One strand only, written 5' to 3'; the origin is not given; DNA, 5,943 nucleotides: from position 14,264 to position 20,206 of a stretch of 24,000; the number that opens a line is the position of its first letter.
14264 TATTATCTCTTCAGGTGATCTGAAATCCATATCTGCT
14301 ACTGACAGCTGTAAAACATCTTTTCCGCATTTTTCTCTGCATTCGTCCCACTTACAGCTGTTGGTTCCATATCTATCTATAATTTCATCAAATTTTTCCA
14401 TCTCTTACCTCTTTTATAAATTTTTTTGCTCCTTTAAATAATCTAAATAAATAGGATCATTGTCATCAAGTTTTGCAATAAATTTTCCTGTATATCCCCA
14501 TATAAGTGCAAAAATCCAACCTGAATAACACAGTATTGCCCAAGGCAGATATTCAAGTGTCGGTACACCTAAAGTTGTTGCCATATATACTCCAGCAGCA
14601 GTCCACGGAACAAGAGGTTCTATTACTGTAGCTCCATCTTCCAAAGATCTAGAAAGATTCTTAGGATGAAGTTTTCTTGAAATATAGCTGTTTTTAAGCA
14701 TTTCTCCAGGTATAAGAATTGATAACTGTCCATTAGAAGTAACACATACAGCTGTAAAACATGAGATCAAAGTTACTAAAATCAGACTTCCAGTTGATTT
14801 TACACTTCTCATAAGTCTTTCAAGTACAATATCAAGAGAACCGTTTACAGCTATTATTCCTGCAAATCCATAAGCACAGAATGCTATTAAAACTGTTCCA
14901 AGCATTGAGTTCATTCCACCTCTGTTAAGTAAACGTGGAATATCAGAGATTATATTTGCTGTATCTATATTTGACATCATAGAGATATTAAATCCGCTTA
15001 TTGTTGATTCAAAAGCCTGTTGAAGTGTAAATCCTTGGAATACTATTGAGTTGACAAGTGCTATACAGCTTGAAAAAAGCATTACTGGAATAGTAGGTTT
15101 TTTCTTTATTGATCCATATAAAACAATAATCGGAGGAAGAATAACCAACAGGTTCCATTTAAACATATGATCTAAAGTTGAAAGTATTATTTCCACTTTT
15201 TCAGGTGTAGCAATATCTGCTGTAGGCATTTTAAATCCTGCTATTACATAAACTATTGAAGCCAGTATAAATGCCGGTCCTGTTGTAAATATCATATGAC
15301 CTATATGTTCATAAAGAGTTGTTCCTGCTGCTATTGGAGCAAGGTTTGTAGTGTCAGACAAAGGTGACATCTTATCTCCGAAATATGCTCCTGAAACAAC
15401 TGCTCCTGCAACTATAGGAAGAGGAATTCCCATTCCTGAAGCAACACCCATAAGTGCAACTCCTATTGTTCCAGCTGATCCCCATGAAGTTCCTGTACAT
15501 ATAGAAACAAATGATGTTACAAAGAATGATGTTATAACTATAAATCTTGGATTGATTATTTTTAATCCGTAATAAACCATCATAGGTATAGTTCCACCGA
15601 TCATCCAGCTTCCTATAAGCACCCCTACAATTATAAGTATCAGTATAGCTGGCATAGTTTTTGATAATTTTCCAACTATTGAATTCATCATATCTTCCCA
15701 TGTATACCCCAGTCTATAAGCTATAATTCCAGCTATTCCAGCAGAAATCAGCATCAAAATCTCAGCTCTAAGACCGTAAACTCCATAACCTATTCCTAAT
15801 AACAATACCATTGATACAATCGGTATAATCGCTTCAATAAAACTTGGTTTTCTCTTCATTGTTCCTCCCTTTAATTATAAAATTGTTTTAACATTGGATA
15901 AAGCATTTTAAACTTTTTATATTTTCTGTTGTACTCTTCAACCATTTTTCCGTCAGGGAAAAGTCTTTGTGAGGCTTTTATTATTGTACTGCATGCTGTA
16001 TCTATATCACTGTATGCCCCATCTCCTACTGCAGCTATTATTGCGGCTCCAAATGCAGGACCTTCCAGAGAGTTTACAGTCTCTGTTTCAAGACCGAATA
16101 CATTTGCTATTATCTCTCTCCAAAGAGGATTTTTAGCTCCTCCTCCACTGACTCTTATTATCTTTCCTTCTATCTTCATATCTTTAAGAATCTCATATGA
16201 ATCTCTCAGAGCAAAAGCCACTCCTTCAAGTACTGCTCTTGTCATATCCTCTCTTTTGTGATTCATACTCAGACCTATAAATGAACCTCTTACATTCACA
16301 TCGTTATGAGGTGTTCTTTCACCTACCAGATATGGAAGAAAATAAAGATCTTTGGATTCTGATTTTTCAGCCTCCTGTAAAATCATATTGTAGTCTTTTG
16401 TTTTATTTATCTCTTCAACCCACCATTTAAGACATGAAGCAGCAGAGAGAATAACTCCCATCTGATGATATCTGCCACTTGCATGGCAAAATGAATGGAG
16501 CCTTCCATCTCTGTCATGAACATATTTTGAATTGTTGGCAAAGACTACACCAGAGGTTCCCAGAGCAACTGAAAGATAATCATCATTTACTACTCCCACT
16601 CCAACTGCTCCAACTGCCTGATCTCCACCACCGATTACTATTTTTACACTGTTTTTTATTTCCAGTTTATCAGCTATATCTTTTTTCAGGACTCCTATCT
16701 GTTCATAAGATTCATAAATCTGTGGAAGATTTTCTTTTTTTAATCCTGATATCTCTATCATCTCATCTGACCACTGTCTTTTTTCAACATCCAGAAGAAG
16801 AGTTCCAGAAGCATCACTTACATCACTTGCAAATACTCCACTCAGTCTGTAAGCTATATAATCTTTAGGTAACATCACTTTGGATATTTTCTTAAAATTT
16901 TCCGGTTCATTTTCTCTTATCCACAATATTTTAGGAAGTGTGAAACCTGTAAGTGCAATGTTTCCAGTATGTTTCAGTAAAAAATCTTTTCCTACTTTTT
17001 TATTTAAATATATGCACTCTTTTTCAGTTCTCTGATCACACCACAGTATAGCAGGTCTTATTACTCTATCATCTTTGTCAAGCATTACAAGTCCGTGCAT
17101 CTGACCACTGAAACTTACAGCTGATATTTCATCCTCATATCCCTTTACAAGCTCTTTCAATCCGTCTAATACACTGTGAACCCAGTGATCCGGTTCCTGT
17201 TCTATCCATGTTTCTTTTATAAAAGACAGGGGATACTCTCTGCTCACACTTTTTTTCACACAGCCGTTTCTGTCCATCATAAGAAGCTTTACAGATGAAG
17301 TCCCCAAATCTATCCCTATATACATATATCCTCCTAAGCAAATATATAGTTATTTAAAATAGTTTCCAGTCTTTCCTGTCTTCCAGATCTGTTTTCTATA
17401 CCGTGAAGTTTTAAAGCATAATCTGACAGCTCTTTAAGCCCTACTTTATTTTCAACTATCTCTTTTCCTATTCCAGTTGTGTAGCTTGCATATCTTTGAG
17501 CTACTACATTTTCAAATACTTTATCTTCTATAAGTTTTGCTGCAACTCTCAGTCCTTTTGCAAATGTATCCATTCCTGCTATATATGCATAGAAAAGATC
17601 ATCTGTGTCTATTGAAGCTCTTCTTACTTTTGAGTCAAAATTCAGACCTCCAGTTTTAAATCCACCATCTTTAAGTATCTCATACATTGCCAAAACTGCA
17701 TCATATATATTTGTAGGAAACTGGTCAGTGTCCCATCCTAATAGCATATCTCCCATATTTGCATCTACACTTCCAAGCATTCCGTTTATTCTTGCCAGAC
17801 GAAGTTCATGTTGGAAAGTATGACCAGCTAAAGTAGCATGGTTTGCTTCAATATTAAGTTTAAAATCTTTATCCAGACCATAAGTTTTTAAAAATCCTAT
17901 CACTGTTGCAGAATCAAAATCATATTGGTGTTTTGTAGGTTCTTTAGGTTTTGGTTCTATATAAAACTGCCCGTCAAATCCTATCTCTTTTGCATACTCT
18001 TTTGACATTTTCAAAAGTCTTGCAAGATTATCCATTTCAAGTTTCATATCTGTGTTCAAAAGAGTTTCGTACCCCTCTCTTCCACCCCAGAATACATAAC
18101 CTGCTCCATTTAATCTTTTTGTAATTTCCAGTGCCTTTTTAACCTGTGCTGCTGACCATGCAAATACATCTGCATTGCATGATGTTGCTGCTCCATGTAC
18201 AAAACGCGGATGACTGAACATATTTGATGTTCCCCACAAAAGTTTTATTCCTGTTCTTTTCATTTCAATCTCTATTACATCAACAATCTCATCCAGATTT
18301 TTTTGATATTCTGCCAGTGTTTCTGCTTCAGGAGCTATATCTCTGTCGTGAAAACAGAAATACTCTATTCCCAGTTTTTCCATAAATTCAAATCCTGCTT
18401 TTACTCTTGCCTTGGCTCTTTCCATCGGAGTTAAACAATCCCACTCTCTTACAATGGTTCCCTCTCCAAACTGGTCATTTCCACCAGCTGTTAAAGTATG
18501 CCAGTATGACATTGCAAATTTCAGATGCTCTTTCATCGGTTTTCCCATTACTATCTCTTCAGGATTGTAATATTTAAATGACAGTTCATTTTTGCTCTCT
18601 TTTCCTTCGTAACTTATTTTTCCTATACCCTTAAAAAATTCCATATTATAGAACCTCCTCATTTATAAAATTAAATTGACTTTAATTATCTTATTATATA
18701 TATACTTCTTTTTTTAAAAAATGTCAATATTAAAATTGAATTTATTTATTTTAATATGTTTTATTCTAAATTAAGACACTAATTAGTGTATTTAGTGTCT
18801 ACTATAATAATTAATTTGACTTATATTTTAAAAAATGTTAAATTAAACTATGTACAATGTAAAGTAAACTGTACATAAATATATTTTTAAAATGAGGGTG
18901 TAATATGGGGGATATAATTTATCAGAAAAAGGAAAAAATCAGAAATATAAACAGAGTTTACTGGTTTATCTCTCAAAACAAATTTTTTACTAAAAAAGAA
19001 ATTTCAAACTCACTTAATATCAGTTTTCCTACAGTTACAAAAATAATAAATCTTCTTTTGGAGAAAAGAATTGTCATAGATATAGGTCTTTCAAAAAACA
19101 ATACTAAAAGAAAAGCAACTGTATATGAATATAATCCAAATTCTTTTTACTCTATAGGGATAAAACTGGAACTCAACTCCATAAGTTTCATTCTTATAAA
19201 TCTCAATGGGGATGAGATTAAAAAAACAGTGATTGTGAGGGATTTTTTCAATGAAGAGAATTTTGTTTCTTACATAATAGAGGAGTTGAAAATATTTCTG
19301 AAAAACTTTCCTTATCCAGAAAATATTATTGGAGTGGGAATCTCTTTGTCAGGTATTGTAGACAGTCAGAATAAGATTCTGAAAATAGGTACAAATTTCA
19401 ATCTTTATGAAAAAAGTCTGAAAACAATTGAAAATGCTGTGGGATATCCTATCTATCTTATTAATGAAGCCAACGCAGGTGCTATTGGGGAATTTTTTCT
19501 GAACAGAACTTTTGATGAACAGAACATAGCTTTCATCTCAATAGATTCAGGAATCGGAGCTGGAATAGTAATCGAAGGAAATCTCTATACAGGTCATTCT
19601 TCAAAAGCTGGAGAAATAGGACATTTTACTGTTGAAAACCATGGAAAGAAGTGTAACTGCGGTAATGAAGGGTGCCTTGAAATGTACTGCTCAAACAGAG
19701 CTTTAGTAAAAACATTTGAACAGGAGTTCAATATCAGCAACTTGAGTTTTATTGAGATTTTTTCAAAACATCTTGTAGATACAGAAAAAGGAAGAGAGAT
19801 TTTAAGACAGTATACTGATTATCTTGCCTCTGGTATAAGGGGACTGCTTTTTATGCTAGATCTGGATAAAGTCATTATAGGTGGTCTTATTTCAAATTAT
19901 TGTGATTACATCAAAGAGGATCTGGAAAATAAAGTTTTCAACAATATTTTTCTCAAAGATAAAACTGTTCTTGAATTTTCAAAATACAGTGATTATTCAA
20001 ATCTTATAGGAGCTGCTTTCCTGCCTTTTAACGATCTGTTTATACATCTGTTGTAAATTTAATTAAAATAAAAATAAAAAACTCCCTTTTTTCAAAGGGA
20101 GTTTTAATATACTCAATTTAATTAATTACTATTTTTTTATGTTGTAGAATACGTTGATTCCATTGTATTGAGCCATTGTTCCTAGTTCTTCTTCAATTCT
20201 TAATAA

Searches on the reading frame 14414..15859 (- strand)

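Call 20: search_protein_families(library=pfam, proteins=[window:14414-15859:-])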
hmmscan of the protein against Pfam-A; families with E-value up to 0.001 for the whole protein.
window:14414-15859:- (481 aa): 1 family
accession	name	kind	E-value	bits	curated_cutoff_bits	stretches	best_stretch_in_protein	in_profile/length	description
PF03553.21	Na_H_antiporter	-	1.1e-60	205.9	23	1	157-458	1-302/303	Na+/H+ antiporter family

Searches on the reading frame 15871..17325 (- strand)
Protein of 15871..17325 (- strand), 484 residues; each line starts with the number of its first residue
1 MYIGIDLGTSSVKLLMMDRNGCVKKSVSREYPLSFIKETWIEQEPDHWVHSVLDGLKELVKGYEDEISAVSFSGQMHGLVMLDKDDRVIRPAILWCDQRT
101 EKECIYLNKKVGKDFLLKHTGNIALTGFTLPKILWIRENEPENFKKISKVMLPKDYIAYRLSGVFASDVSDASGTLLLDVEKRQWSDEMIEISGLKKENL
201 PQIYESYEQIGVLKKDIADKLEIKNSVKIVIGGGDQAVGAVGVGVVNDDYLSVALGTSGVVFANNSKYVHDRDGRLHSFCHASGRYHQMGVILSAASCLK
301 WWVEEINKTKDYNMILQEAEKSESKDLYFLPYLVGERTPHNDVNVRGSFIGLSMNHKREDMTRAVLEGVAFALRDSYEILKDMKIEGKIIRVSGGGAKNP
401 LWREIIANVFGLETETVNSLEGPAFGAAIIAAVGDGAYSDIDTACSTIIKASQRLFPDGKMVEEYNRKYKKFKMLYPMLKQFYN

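Call 20: search_protein_families(library=pfam, proteins=[window:15871-17325:-])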
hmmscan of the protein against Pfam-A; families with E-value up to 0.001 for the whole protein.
window:15871-17325:- (484 aa): 2 families
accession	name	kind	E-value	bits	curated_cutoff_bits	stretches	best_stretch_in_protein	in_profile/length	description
PF00370.27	FGGY_N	-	2.2e-72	244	28.8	1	1-242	1-245/245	FGGY family of carbohydrate kinases, N-terminal domain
PF02782.22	FGGY_C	-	9.5e-37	127.1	27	1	252-433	2-196/198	FGGY family of carbohydrate kinases, C-terminal domain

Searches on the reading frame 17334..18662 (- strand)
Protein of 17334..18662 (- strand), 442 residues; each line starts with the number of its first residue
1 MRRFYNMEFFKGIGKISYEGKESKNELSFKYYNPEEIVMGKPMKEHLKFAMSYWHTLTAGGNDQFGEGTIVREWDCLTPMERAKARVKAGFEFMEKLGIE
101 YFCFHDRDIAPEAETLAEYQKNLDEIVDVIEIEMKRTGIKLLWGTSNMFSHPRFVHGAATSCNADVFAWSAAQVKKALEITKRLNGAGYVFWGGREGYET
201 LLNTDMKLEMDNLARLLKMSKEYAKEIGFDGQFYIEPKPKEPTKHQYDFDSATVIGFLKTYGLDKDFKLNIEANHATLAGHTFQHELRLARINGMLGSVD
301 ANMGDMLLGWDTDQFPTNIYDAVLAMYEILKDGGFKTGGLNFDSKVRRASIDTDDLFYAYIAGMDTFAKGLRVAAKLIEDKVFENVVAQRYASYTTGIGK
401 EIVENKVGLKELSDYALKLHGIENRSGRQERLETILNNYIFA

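Call 20: search_protein_families(library=pfam, proteins=[window:17334-18662:-])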
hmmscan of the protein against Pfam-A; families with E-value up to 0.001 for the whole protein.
window:17334-18662:- (442 aa): 1 family
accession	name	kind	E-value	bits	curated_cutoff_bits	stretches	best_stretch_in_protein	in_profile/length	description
PF01261.30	AP_endonuc_2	-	1.8e-08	34.8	31.1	1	135-282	38-168/249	Xylose isomerase-like TIM barrel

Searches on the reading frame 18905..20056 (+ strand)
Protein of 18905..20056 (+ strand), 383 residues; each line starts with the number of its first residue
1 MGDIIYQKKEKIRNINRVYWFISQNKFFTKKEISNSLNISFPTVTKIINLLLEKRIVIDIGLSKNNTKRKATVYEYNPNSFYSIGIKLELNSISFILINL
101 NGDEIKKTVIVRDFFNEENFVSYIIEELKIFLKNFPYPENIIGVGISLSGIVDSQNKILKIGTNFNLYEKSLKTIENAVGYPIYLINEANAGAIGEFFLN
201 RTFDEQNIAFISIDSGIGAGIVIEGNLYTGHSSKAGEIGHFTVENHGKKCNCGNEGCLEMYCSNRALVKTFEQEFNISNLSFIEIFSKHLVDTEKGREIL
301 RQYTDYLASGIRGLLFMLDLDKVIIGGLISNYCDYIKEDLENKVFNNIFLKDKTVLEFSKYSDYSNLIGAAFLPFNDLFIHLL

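Call 20: search_protein_families(library=pfam, proteins=[window:18905-20056:+])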
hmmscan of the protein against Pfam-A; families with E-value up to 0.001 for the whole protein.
window:18905-20056:+ (383 aa): 2 families
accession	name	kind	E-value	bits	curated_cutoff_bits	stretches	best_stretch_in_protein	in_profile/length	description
PF00480.26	ROK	-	3.7e-47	161.7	22.9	1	85-373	3-290/294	ROK family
PF21984.2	DnaD_N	-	0.00079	20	27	0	17-75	24-82/101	DnaD N-terminal domain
